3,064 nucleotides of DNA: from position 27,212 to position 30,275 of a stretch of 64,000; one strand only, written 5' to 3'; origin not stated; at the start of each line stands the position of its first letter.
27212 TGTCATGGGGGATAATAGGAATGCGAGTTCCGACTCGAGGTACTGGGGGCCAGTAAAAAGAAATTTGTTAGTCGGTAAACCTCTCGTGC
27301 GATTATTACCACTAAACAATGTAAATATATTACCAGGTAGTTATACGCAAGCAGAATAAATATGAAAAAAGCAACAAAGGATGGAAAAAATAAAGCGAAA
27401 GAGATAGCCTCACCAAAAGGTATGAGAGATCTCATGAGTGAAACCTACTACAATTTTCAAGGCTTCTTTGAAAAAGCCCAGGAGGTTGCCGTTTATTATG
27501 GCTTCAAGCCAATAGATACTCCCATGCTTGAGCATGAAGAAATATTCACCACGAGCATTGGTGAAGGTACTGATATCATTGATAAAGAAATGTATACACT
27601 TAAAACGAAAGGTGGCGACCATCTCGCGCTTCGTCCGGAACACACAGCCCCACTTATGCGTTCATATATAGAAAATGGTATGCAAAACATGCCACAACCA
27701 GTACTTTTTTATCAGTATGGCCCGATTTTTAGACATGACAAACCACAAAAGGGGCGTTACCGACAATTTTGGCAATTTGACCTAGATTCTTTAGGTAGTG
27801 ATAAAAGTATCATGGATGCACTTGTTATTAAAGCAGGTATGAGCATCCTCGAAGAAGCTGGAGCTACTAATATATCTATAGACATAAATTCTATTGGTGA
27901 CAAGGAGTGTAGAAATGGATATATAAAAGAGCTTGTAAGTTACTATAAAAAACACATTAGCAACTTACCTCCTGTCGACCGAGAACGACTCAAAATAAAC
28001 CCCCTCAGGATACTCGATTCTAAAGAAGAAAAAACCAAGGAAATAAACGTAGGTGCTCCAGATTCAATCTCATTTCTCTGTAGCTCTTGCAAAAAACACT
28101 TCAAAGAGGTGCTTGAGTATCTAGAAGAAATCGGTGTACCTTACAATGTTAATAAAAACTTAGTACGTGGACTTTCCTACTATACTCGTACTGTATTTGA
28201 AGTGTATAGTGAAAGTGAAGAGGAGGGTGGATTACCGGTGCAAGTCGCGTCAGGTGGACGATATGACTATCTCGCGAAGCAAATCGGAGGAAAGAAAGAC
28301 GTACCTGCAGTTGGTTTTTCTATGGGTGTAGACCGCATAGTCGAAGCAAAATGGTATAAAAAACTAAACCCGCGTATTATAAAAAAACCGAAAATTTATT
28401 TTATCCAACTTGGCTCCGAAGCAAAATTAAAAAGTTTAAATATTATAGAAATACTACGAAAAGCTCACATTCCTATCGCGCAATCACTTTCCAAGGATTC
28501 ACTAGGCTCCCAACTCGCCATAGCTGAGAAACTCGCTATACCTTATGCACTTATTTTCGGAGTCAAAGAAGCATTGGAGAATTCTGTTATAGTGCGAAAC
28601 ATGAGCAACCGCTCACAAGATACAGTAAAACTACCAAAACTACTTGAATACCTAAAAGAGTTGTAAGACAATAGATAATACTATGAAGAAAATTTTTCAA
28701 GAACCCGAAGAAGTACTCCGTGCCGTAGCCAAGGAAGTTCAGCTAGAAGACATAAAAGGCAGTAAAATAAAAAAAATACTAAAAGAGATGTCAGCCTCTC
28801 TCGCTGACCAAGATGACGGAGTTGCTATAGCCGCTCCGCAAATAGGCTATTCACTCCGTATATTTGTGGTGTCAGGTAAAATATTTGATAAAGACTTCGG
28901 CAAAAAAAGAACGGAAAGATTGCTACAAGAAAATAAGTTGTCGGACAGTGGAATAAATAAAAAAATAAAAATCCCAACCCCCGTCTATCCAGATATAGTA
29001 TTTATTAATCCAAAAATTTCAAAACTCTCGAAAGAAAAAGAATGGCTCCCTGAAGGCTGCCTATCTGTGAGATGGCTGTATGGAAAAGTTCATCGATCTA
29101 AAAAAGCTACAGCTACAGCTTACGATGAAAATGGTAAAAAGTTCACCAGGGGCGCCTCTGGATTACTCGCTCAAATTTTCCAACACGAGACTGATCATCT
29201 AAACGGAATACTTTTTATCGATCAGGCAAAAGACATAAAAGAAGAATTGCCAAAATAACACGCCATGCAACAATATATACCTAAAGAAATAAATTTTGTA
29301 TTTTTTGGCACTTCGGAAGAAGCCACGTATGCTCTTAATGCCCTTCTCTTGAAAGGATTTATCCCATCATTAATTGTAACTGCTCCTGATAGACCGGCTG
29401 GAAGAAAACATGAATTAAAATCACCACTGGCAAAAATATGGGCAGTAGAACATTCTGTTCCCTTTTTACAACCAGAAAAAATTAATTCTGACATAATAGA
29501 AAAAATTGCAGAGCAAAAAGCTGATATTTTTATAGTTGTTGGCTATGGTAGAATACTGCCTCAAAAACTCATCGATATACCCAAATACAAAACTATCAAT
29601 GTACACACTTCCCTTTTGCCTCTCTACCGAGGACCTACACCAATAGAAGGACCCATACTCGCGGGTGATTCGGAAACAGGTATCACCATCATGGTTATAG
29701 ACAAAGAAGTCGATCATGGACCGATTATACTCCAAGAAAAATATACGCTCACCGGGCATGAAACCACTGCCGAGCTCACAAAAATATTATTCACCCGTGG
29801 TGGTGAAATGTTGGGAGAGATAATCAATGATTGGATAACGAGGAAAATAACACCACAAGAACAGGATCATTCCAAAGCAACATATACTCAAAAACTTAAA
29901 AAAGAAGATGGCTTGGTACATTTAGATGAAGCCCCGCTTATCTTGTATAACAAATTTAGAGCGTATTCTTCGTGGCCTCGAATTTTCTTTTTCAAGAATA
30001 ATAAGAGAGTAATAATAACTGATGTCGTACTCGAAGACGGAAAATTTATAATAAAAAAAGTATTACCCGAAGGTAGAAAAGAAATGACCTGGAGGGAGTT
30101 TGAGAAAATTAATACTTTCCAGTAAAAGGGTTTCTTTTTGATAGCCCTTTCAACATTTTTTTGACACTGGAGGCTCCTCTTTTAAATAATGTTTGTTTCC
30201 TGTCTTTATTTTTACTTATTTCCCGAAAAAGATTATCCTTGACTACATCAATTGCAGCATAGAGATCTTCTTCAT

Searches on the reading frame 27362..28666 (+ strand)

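Call 41: search_protein_families(library=pfam, proteins=[window:27362-28666:+], max_evalue=0.001)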
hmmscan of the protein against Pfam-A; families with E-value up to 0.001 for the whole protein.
window:27362-28666:+ (434 aa): 3 families
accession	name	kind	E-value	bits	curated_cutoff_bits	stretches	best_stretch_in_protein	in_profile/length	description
PF13393.11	tRNA-synt_His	-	5.4e-32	111.7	25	1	20-326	1-308/308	Histidyl-tRNA synthetase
PF00587.30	tRNA-synt_2b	-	1.3e-13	51.8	29.3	1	78-327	1-172/179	tRNA synthetase class II core domain (G, H, P, S and T)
PF03129.25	HGTP_anticodon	-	3.2e-11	43.7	21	1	348-434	5-94/94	Anticodon binding domain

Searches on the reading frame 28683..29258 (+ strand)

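Call 41: search_protein_families(library=pfam, proteins=[window:28683-29258:+], max_evalue=0.001)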
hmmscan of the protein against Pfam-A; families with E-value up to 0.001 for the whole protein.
window:28683-29258:+ (191 aa): 1 family
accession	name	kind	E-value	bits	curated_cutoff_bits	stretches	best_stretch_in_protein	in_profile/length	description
PF01327.26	Pep_deformylase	-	2.1e-42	144.8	22.8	1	1-187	1-155/156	Polypeptide deformylase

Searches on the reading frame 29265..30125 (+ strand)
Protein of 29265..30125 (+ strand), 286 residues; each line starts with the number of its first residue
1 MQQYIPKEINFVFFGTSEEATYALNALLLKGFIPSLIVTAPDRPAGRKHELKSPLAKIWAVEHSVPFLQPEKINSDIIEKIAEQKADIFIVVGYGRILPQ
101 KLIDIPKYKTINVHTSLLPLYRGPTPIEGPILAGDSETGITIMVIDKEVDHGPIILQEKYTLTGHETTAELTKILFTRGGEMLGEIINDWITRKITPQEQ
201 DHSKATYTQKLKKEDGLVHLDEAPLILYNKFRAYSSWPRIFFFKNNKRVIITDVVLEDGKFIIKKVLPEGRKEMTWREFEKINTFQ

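Call 41: search_protein_families(library=pfam, proteins=[window:29265-30125:+], max_evalue=0.001)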
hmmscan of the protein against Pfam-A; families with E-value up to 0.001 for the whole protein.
window:29265-30125:+ (286 aa): 2 families
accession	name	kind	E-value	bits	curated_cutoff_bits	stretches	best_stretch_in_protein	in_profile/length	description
PF00551.24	Formyl_trans_N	-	1.3e-32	113.4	26.1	1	15-181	9-175/181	Formyl transferase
PF02911.23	Formyl_trans_C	-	1.1e-06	29.2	21.1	1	210-258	1-49/100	Formyl transferase, C-terminal domain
